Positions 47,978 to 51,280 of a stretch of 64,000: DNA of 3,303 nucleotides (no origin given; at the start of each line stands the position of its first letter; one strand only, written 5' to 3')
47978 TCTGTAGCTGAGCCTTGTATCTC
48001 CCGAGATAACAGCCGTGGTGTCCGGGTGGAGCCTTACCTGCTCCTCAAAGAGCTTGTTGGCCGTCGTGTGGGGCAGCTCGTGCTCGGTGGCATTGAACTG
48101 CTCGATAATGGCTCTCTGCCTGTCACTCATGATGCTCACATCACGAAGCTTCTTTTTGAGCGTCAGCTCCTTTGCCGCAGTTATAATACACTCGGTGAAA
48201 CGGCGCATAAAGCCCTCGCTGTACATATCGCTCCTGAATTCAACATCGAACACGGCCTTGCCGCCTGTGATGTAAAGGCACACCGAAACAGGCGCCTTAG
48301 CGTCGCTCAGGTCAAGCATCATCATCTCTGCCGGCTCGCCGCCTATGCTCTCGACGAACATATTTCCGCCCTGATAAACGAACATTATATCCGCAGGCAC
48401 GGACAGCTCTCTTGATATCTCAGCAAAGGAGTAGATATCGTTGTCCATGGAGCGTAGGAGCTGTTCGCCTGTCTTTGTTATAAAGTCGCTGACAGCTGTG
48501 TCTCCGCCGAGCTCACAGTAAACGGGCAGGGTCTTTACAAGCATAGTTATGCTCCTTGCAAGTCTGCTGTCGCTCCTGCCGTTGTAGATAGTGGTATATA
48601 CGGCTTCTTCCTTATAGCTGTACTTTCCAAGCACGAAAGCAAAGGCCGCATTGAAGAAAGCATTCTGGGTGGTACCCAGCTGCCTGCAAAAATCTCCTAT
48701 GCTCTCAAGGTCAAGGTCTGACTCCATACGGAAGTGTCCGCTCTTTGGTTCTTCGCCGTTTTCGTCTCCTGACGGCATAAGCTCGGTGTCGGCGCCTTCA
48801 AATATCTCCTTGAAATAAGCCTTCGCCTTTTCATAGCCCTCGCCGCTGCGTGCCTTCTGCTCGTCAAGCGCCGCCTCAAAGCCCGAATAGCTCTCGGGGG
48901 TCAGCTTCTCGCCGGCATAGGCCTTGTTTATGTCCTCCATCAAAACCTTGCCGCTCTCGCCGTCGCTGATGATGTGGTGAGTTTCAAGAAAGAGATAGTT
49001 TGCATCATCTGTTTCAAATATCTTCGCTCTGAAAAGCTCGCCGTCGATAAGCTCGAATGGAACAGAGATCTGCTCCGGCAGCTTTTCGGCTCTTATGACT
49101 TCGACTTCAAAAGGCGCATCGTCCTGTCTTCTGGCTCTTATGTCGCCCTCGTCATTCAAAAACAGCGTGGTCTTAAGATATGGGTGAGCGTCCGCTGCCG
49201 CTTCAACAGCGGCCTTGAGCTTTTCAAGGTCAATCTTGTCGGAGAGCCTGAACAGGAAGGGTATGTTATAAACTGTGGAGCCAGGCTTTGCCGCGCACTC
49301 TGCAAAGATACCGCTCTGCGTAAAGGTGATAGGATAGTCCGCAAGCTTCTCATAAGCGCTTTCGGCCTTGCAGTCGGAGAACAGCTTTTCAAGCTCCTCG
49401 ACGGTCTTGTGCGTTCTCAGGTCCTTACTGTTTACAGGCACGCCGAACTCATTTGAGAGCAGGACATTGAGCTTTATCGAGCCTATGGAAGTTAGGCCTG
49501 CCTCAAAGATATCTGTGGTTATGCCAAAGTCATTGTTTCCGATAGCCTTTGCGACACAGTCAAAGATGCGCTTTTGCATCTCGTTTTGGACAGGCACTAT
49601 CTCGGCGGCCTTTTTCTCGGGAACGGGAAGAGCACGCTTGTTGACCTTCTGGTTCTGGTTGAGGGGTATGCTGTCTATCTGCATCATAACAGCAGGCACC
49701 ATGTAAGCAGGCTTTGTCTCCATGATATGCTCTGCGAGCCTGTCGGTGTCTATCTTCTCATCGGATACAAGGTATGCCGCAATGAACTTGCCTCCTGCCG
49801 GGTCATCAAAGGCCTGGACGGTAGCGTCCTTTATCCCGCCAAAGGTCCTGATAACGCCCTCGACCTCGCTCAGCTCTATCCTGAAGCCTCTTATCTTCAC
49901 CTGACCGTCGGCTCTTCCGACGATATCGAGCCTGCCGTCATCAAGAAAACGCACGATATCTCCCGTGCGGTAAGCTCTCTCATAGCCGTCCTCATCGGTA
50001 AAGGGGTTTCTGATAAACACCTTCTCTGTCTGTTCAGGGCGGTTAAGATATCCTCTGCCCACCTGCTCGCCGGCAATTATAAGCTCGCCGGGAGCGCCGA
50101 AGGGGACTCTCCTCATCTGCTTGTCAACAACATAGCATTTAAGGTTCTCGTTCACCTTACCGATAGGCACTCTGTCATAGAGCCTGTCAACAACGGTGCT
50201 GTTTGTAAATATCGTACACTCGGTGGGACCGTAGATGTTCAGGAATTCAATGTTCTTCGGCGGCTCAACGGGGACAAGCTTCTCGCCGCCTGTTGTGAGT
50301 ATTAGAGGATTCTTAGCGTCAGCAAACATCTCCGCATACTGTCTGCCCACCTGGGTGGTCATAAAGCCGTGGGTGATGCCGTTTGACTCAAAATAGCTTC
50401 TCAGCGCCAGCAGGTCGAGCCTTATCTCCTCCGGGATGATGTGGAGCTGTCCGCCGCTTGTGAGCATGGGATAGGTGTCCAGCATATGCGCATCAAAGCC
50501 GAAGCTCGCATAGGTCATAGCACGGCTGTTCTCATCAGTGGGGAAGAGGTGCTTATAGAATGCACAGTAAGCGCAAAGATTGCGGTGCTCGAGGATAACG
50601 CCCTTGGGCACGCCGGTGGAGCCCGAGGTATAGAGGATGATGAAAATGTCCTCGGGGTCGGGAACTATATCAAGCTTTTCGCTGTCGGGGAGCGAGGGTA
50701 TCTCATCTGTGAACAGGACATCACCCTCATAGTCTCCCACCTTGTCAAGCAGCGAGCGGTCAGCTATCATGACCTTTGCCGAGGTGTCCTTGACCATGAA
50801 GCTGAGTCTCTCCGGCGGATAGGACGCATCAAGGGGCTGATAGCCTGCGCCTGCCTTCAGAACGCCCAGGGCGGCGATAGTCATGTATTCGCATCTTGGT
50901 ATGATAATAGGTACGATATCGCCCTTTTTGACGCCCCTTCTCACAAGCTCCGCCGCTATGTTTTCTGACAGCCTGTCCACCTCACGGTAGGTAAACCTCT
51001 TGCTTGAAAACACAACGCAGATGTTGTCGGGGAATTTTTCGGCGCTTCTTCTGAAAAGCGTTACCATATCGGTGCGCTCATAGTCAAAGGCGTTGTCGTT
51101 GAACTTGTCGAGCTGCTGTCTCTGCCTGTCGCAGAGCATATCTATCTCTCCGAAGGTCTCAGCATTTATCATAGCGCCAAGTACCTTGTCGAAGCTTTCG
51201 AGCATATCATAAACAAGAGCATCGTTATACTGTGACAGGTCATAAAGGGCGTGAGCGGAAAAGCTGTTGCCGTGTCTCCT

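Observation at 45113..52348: Orphan C-A-T-C-A-T-R NRPS: predicted dipeptide-aldehyde / (dihydro)pyrazinone synthetase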

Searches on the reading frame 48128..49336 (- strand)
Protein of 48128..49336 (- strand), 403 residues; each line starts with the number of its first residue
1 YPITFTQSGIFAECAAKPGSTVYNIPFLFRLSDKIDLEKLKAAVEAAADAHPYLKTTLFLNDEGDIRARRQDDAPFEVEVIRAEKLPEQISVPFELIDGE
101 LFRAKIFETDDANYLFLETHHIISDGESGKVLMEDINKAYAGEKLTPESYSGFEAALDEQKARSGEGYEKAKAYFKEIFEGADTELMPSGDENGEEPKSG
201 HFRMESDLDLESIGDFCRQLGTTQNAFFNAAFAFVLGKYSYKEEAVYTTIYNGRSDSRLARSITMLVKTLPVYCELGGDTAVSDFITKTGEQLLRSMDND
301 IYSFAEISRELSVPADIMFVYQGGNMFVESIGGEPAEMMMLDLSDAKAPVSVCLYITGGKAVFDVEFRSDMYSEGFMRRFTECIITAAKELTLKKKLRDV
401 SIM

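Call 69: search_solved_structures(query=window:48128-49336:-, max_evalue=1e-8, show_alignments=0)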
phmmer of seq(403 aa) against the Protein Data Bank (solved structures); distinct sequences matched with E-value up to 1e-8: 19.
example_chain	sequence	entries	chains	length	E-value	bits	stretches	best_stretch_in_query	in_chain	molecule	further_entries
2jgp_A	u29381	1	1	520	2.8e-18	69.5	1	1-391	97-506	TYROCIDINE SYNTHETASE 3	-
9rde_A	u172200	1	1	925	8e-17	64.7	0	69-311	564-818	Bacitracin synthase 3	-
6p1j_A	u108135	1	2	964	2.6e-13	53.1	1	2-310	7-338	Txo2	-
6oyf_A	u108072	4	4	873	1.8e-12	50.3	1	2-310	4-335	Txo1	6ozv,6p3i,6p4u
9lcq_A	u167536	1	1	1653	2.8e-12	49.7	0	1-307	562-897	PvdL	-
9up2_A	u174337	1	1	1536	4.2e-12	49.1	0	1-307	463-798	PvdL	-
9lcp_A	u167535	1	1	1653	5.2e-12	48.8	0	1-307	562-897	PvdL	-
9lco_A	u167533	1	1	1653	5.3e-12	48.8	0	1-307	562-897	PvdL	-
6mfx_A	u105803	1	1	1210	3.5e-11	46.1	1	20-309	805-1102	Linear gramicidin synthase subunit A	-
6mfw_A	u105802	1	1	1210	3.6e-11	46.1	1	20-309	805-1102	Linear gramicidin synthase subunit A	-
6mfy_A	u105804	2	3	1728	8.5e-11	44.8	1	20-308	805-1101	Linear gramicidin synthase subunit A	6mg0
6mfz_A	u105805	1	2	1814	9.5e-11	44.7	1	20-308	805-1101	Linear gramicidin synthase subunit A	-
9be3_A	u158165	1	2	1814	9.5e-11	44.7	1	20-308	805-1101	Linear gramicidin synthase subunit A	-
9be4_A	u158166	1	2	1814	9.5e-11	44.7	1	20-308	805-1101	Linear gramicidin synthase subunit A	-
9meh_A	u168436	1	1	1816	9.5e-11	44.7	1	20-308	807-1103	Linear gramicidin synthase subunit A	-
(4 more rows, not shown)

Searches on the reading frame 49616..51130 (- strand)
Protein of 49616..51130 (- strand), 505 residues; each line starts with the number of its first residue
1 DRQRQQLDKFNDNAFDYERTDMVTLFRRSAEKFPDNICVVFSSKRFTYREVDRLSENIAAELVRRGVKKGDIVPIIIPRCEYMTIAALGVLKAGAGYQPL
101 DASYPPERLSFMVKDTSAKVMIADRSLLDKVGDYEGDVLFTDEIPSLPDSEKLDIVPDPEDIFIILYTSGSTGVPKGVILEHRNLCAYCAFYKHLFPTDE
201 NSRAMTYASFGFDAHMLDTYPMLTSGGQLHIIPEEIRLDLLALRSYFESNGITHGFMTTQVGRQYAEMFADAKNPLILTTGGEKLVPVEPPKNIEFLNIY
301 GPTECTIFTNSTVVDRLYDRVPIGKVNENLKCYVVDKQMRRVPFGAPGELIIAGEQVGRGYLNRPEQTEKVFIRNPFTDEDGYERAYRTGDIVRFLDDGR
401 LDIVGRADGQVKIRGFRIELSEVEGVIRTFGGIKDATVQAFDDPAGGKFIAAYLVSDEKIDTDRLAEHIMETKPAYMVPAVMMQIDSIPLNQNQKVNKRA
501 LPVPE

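Call 21: search_solved_structures(query=window:49616-51130:-, max_evalue=1e-30, show_alignments=5)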
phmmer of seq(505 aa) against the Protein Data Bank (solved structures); distinct sequences matched with E-value up to 1e-30: 67 (the best 60 are shown).
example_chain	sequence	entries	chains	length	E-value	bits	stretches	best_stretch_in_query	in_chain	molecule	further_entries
6mfy_A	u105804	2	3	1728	1.2e-180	604.6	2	24-502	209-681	Linear gramicidin synthase subunit A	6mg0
6mfz_A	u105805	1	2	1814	1.5e-180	604.4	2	24-502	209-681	Linear gramicidin synthase subunit A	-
9be3_A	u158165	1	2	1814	1.5e-180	604.4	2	24-502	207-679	Linear gramicidin synthase subunit A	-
9be4_A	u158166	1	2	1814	1.5e-180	604.4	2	24-502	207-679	Linear gramicidin synthase subunit A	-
9meh_A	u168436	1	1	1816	1.5e-180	604.3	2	24-502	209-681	Linear gramicidin synthase subunit A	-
8xjz_C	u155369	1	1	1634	3e-101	342.8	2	23-500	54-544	Peptide synthetase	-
5es6_A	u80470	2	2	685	1.1e-100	340.9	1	24-502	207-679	Linear gramicidin synthase subunit A | Linear gramicidin synthetase subunit A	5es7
5es5_A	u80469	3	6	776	1.6e-100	340.4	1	24-502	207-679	Linear gramicidin synthetase subunit A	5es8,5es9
6mfx_A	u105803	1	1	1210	1.8e-100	340.2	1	24-502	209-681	Linear gramicidin synthase subunit A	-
6mfw_A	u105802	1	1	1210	4.6e-100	338.8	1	24-502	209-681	Linear gramicidin synthase subunit A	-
6ulz_A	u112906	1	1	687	2e-99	336.8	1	24-502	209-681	Linear gramicidin synthase subunit A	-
9bfd_A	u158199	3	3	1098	8.3e-92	311.6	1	23-505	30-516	Tyrocidine synthase 1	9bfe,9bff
9bfd_B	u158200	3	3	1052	1.1e-88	301.3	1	5-505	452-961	Tyrocidine synthase 2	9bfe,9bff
8jbr_A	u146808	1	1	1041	7.4e-88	298.6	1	2-505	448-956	McyA protein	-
2vsq_A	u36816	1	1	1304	6e-85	289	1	2-505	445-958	SURFACTIN SYNTHETASE SUBUNIT 3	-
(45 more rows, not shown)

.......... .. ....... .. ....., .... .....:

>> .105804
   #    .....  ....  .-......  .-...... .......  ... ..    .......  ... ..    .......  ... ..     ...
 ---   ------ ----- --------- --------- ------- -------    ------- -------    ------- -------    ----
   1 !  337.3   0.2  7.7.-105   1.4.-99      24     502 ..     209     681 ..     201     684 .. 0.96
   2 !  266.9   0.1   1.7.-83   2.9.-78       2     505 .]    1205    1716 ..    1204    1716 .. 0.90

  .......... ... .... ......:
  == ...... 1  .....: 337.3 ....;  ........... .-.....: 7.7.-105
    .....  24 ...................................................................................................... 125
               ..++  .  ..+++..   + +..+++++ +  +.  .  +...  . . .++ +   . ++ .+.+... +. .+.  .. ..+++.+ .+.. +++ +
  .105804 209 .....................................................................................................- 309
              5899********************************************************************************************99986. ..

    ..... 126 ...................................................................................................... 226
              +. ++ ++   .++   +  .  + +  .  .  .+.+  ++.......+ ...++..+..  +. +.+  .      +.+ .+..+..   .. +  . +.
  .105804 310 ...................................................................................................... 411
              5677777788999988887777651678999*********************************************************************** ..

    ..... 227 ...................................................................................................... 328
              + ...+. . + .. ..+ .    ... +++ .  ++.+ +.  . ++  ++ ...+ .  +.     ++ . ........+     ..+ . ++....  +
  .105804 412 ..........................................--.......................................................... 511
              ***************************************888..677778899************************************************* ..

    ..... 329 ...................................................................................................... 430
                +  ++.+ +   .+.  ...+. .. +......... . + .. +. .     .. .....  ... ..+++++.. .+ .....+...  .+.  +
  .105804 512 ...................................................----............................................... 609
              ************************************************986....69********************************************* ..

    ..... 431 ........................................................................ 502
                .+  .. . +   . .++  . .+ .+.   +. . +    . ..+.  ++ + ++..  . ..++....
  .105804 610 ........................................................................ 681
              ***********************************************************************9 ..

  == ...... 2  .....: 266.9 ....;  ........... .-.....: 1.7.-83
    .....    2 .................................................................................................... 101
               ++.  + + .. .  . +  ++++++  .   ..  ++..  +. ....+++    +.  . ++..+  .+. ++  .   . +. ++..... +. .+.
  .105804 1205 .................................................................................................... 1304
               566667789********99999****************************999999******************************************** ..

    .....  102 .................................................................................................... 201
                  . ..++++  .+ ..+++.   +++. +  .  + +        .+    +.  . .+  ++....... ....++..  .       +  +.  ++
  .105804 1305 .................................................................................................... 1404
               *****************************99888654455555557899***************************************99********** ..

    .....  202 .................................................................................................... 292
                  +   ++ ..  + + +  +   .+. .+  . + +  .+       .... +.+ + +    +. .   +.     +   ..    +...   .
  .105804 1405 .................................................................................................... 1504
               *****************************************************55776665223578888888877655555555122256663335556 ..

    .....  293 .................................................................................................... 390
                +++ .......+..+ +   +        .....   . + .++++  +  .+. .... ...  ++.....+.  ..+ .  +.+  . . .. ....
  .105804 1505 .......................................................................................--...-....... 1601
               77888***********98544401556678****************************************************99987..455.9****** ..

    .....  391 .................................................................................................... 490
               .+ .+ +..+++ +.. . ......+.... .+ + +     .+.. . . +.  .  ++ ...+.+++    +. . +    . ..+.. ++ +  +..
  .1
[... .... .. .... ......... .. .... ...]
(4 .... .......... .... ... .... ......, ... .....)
